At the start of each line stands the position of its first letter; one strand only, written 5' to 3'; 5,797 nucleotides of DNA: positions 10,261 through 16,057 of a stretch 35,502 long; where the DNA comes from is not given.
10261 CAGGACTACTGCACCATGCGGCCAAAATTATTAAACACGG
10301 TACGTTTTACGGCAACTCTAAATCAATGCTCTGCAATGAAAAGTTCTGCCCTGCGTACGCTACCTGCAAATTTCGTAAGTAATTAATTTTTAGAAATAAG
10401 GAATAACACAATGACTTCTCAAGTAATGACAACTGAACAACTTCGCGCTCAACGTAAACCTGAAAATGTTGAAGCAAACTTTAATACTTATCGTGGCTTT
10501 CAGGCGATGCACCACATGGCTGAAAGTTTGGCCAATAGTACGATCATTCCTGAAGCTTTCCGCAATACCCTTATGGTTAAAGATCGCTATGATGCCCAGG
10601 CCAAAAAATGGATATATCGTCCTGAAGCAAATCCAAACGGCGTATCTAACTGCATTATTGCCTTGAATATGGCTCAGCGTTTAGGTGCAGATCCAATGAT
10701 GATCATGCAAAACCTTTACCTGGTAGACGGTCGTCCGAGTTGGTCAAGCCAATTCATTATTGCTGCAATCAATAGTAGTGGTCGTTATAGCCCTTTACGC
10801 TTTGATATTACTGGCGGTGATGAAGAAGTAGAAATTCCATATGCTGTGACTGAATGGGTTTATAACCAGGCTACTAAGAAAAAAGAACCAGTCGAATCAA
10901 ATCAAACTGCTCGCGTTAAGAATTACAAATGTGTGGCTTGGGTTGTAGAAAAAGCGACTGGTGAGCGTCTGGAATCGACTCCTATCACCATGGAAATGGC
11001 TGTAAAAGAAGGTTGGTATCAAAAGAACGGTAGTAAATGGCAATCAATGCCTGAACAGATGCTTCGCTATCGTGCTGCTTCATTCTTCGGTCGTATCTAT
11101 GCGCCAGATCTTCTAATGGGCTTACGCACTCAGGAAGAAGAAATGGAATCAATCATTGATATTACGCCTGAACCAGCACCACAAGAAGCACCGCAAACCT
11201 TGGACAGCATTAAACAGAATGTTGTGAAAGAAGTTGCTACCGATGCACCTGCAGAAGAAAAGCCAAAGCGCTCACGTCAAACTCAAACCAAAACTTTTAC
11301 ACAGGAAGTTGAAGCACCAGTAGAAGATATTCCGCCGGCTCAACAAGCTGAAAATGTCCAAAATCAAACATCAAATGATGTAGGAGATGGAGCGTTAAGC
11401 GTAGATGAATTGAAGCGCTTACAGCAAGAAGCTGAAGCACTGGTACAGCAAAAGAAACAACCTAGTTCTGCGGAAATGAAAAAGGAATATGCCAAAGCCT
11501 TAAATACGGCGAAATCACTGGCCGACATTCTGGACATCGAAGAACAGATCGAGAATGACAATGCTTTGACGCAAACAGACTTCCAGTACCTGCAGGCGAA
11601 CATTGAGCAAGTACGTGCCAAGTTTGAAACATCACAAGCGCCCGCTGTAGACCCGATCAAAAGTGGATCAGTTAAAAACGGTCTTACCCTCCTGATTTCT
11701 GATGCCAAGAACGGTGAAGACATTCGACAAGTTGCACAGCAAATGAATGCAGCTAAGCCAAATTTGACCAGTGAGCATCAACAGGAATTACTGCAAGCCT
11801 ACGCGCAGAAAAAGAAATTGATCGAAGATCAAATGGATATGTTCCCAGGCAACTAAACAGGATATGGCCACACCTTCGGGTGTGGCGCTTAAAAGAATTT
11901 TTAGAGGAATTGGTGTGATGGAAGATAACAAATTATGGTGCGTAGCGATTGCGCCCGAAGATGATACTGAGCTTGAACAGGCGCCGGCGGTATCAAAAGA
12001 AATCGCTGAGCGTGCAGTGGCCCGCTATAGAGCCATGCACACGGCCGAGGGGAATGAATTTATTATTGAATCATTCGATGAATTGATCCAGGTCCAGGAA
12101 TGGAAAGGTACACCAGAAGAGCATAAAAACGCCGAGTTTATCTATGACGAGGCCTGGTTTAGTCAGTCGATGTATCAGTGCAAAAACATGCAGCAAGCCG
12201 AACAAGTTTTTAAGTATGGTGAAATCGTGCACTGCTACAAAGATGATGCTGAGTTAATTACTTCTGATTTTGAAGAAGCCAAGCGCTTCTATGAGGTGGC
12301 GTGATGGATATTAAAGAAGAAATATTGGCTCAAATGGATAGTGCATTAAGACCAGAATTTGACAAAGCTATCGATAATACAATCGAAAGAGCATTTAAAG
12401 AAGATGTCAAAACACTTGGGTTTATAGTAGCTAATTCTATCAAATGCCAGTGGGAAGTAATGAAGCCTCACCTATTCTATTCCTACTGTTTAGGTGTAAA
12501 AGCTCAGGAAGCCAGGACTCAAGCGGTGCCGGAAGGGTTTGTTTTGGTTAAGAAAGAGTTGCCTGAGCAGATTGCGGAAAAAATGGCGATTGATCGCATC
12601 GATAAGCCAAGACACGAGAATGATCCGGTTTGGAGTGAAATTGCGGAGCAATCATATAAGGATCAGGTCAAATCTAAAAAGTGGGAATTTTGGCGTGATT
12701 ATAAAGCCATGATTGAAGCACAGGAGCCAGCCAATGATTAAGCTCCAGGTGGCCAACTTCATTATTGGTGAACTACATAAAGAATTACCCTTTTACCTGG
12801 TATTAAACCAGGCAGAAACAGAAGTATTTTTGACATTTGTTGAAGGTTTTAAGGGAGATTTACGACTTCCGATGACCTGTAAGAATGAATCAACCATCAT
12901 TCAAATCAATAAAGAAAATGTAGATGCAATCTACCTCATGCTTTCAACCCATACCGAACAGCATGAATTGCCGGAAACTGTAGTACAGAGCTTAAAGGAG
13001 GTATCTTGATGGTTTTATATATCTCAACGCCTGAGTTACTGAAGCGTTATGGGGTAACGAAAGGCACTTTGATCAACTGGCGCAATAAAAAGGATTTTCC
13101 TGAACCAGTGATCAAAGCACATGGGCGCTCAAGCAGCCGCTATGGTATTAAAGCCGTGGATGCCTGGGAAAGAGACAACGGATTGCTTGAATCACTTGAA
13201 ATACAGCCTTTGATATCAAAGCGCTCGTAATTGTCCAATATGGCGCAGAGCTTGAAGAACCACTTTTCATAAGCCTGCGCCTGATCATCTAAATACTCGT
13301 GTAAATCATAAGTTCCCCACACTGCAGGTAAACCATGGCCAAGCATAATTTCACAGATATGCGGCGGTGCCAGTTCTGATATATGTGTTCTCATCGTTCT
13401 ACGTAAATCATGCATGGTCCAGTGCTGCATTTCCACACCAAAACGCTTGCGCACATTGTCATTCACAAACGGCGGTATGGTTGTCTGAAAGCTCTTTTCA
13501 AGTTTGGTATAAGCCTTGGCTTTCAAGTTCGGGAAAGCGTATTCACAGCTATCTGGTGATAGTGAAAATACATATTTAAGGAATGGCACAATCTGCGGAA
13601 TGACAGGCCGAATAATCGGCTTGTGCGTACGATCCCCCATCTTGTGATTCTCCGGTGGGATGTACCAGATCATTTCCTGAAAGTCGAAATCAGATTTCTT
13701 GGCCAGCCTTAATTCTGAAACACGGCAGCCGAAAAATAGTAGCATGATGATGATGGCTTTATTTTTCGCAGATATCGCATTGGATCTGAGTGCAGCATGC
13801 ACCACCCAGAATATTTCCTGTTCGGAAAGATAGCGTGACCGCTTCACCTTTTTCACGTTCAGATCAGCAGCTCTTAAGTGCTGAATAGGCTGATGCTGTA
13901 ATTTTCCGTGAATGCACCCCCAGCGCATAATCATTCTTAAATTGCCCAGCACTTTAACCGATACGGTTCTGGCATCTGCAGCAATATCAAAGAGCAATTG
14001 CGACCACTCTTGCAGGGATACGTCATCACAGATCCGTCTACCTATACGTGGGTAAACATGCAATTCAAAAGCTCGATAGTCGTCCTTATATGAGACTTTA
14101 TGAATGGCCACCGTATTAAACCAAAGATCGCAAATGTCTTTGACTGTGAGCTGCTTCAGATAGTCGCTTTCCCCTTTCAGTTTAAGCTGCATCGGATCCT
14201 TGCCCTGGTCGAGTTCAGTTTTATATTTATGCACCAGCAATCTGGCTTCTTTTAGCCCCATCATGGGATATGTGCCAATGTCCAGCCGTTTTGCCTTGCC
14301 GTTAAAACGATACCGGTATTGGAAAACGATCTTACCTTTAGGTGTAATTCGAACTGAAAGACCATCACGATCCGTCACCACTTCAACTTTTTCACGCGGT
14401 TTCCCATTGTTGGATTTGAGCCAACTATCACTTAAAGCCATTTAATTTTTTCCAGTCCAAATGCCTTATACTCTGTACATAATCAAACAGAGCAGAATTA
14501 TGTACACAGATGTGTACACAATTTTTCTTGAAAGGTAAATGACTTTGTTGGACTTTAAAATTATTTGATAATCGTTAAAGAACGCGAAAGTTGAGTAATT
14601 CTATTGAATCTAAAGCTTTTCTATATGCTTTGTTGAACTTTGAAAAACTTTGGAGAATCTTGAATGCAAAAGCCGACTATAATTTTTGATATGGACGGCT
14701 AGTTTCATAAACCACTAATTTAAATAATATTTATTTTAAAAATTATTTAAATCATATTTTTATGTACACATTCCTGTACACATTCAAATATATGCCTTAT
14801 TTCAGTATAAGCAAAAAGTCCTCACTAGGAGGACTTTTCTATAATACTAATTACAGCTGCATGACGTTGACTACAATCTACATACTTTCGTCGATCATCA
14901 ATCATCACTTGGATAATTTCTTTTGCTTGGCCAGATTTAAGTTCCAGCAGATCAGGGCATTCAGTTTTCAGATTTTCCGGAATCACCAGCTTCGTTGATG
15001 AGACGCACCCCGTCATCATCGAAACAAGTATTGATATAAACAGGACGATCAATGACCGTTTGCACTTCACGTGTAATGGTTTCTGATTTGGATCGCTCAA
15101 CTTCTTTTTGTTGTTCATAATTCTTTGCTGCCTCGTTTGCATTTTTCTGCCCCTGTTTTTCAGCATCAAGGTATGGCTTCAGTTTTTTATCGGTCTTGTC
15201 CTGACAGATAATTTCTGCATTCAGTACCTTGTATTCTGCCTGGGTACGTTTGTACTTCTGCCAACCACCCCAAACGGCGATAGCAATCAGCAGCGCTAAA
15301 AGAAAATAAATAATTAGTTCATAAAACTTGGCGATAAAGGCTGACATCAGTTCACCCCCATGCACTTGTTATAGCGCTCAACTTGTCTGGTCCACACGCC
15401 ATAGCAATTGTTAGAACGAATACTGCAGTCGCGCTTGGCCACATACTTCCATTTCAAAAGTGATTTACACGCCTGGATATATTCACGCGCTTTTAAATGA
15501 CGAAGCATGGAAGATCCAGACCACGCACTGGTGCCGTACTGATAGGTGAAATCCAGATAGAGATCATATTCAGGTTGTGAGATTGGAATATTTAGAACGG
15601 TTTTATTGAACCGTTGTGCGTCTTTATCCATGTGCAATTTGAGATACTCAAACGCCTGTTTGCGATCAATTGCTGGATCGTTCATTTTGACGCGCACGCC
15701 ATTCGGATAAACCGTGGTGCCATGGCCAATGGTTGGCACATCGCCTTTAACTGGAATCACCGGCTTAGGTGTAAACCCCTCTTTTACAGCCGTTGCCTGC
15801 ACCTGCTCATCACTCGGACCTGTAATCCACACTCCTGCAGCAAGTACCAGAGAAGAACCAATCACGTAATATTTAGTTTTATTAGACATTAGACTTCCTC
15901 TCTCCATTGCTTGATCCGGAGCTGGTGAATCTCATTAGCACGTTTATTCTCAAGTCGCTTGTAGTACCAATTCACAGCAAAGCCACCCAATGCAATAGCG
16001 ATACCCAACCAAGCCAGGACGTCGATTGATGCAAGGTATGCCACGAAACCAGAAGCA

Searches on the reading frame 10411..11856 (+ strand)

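Call 58: search_protein_families(library=phrogs, proteins=[window:10411-11856:+], max_evalue=0.00001)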
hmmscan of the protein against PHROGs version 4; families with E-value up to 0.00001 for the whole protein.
window:10411-11856:+ (481 aa): 2 families
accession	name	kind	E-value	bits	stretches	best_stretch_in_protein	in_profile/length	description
phrog_561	-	DNA, RNA and nucleotide metabolism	3.9e-78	265.3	1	1-369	269-596/633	RecT-like ssDNA annealing protein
phrog_4171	-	DNA, RNA and nucleotide metabolism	1.6e-14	55.3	1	28-365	28-314/392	RecT-like ssDNA annealing protein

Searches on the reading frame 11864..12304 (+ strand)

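Call 58: search_protein_families(library=phrogs, proteins=[window:11864-12304:+], max_evalue=0.00001)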
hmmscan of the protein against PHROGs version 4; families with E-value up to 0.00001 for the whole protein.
window:11864-12304:+ (146 aa): 2 families
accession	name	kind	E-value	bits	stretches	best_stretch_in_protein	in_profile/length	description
phrog_6157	-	unknown function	1.6e-40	140.3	1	19-144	1-126/240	-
phrog_12450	-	unknown function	8.5e-32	111.6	1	11-109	318-414/415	-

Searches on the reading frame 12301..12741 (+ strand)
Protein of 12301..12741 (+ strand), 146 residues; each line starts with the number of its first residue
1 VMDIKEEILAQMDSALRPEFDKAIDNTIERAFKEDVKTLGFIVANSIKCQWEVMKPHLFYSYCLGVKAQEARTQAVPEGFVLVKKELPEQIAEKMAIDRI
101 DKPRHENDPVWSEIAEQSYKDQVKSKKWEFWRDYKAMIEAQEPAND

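Call 58: search_protein_families(library=phrogs, proteins=[window:12301-12741:+], max_evalue=0.00001)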
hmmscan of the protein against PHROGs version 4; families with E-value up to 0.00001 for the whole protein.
window:12301-12741:+ (146 aa): 1 family
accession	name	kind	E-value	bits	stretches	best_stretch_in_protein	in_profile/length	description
phrog_7138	-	unknown function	2.4e-14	54.8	1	47-145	54-134/140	-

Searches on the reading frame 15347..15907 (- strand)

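Call 58: search_protein_families(library=phrogs, proteins=[window:15347-15907:-], max_evalue=0.00001)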
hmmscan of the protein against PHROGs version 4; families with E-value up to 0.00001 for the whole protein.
window:15347-15907:- (186 aa): 4 families
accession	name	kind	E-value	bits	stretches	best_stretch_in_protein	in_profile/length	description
phrog_7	-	lysis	1.1e-28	100.8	1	24-184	549-697/873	endolysin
phrog_33083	-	lysis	8.5e-12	45.5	1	42-157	14-122/456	endolysin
phrog_10457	-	lysis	1.3e-06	29.5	1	104-157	22-75/95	endolysin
phrog_7910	-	lysis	7.5e-06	27.5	0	100-157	16-73/96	endolysin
